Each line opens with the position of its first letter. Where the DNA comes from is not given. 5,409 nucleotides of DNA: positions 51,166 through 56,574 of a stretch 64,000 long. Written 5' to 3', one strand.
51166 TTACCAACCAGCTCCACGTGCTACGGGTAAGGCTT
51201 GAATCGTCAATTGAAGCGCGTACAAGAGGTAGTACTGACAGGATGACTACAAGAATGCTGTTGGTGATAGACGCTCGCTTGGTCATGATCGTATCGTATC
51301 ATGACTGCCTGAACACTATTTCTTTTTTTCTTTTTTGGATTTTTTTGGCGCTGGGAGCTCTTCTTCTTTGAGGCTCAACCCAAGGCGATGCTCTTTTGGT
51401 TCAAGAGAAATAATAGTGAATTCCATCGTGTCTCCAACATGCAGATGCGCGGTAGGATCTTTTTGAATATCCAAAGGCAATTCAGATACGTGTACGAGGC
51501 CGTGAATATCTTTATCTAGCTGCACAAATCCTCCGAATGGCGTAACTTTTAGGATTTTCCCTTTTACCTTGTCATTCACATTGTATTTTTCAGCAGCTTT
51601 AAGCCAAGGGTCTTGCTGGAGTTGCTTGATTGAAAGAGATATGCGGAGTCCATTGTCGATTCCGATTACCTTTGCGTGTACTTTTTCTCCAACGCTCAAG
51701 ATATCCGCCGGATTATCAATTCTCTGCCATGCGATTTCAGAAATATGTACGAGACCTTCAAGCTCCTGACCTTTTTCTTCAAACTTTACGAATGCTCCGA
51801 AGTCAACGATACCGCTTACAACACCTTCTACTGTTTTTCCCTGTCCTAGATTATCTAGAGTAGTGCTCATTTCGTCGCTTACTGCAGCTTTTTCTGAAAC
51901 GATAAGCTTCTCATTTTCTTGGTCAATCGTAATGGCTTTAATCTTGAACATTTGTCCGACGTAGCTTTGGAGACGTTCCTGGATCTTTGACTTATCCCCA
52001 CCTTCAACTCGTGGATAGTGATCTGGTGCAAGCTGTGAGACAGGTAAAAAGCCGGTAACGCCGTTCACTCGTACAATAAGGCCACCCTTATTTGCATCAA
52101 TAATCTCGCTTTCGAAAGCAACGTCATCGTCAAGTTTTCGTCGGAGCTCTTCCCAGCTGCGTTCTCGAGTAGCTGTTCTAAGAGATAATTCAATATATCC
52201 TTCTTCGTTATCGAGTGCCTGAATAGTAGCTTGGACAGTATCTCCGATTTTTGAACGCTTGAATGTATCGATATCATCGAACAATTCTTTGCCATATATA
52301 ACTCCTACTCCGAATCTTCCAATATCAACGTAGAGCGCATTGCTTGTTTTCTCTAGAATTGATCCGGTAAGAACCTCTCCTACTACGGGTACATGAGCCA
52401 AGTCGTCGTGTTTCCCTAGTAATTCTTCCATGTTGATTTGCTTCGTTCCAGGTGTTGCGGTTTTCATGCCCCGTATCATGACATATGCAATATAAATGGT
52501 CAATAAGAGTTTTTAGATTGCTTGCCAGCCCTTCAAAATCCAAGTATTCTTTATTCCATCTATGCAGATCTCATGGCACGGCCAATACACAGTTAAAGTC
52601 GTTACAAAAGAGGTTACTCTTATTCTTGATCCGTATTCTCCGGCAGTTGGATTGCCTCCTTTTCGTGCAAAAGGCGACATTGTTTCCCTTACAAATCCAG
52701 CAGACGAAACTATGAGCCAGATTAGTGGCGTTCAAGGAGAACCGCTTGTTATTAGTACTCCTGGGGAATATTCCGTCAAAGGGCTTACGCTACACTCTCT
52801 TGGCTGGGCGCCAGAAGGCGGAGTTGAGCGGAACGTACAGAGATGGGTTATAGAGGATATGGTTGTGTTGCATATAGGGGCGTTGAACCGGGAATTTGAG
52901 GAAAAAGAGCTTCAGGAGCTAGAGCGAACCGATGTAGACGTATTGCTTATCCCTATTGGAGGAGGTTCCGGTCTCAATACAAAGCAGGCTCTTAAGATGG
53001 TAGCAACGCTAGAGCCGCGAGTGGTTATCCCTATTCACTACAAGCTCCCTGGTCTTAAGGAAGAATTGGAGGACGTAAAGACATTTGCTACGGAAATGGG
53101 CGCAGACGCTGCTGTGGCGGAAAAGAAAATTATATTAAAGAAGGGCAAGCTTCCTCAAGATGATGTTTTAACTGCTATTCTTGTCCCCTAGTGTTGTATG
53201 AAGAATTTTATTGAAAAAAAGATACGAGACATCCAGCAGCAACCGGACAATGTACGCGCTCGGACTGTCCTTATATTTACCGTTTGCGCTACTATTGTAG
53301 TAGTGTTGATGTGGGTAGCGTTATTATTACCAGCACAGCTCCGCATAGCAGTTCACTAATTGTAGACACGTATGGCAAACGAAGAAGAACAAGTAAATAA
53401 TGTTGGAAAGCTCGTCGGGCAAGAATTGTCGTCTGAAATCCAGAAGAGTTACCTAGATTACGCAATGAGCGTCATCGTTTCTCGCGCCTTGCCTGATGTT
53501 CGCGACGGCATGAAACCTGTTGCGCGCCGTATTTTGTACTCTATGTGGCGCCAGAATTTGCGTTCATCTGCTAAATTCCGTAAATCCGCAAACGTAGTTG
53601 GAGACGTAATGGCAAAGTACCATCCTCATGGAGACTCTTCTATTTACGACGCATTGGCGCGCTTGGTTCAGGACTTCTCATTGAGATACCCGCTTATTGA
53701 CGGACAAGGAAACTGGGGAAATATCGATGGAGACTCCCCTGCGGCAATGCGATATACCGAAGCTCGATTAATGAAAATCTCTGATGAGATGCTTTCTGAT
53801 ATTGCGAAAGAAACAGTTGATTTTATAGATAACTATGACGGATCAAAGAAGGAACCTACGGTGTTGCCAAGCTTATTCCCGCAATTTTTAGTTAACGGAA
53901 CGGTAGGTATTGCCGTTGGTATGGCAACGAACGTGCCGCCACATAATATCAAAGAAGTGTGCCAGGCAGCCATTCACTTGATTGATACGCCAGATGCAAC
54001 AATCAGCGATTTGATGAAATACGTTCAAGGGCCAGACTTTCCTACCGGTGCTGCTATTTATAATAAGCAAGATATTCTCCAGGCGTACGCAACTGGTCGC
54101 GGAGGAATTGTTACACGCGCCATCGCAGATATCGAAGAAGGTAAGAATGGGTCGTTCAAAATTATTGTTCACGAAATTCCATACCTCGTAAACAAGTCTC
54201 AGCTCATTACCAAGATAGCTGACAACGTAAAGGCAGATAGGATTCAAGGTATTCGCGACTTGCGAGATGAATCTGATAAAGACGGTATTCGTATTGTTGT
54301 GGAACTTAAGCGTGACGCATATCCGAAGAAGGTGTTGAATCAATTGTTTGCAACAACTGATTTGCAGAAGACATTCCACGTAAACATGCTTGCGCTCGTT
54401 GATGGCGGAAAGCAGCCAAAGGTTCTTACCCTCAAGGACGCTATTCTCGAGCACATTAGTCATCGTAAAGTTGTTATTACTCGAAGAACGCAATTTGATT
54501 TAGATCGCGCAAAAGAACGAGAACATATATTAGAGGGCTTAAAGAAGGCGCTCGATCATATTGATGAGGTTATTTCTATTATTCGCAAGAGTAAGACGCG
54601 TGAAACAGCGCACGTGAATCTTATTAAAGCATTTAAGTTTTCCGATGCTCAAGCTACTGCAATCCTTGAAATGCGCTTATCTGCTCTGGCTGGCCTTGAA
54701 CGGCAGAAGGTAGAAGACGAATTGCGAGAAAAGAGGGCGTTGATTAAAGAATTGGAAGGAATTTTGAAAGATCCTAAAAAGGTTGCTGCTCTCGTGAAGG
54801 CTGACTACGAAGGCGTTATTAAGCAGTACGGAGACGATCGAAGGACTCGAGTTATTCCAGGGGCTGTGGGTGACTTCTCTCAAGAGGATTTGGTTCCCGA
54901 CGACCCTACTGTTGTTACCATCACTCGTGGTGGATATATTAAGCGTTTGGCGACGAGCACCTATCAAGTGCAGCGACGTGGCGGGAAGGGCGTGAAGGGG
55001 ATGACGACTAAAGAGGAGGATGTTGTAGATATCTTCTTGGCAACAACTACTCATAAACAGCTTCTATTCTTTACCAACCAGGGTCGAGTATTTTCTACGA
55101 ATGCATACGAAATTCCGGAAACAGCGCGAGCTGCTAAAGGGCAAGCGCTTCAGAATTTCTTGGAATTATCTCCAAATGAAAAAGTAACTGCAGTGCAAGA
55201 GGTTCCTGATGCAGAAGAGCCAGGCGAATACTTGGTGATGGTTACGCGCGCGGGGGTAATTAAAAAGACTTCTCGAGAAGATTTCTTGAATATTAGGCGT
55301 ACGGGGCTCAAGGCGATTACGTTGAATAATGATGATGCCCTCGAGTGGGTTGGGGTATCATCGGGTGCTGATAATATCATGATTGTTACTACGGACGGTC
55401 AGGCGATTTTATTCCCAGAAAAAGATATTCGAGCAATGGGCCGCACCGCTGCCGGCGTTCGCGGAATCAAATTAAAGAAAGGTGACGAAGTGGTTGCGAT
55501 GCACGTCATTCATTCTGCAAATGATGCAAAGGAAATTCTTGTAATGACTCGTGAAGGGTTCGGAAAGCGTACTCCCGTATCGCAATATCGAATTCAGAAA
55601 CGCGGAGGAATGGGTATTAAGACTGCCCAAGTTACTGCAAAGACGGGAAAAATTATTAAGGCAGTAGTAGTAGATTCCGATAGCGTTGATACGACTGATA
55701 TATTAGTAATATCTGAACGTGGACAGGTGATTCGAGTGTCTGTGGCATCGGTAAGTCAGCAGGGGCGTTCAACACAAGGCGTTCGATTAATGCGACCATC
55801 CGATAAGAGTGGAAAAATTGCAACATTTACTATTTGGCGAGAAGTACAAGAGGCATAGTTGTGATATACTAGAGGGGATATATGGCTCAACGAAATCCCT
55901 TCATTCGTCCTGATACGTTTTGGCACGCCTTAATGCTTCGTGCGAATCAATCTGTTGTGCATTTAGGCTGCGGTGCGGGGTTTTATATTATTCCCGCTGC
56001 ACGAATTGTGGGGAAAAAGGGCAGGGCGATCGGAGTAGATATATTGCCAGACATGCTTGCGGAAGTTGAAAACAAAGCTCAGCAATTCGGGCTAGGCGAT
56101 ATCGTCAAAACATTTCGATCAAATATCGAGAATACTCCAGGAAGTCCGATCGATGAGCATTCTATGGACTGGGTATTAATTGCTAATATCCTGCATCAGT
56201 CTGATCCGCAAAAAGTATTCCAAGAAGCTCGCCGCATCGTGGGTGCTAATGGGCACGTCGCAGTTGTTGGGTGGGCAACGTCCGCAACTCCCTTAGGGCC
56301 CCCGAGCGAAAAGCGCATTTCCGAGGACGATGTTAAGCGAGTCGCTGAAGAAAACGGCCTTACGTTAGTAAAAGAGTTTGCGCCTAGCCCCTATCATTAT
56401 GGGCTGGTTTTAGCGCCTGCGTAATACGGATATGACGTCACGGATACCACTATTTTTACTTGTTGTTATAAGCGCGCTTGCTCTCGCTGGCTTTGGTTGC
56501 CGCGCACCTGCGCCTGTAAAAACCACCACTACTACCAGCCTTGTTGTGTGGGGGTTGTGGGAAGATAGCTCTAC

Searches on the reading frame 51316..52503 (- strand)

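Call 9: search_protein_families(library=pfam, proteins=[window:51316-52503:-], max_evalue=0.001)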
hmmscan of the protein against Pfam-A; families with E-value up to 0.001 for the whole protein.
window:51316-52503:- (395 aa): 4 families
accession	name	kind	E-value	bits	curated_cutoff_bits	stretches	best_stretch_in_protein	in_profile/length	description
PF00575.29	S1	-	4.4e-47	158.8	22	4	221-293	4-74/74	S1 RNA binding domain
PF23459.1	S1_RRP5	-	1.2e-09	39.1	27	1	313-378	7-72/72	RRP5 S1 domain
PF21710.3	Spt6_S1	-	3.5e-06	27.7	27.5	0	84-110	62-88/91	Spt6, S1/OB domain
PF21543.3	CvfB_2nd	-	9.9e-05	22.6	27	0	271-292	53-74/76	Virulence regulatory factor CvfB, second domain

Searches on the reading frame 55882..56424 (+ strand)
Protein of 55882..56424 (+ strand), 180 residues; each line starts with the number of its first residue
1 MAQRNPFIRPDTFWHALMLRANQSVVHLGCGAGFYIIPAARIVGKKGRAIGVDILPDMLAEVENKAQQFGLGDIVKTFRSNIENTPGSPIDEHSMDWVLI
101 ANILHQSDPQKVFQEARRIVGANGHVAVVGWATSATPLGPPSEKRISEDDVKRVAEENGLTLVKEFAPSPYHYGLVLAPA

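Call 3: search_protein_families(library=pfam, proteins=[window:55882-56424:+], max_evalue=1)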
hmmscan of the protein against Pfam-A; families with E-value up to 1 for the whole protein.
window:55882-56424:+ (180 aa): 12 families
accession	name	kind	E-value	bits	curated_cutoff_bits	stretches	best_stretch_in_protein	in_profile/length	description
PF13847.12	Methyltransf_31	-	1.4e-14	54.5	27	1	21-129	3-110/145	Methyltransferase domain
PF08241.18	Methyltransf_11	-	6.1e-13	49.7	21.2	1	27-127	2-94/95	Methyltransferase domain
PF13649.12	Methyltransf_25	-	6.2e-13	49.7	27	1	25-124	1-97/97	Methyltransferase domain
PF01209.24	Ubie_methyltran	-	2.6e-09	37.2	20.1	1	20-132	46-155/233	ubiE/COQ5 methyltransferase family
PF08242.18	Methyltransf_12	-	2.8e-08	34.8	30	1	27-126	2-98/98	Methyltransferase domain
PF01135.25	PCMT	-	5.5e-05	23.5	20.3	1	16-70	68-122/210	Protein-L-isoaspartate(D-aspartate) O-methyltransferase (PCMT)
PF13489.12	Methyltransf_23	-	0.00088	19.5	27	1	19-133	20-121/164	Methyltransferase domain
PF01728.25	FtsJ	-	0.0074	16.7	24.1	1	19-77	19-78/181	FtsJ-like methyltransferase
PF06325.19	PrmA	-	0.029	14.3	22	1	19-128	159-258/296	Ribosomal protein L11 methyltransferase (PrmA)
PF02475.24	TRM5-TYW2_MTfase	-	0.051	14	28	1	20-86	35-100/164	TRM5/TYW2 methyltransferase domain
PF13458.12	Peripla_BP_6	-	0.11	12.6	31.7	0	105-136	50-81/343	Periplasmic binding protein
PF05175.20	MTS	-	0.15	12.1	23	1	18-130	28-140/170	Methyltransferase small domain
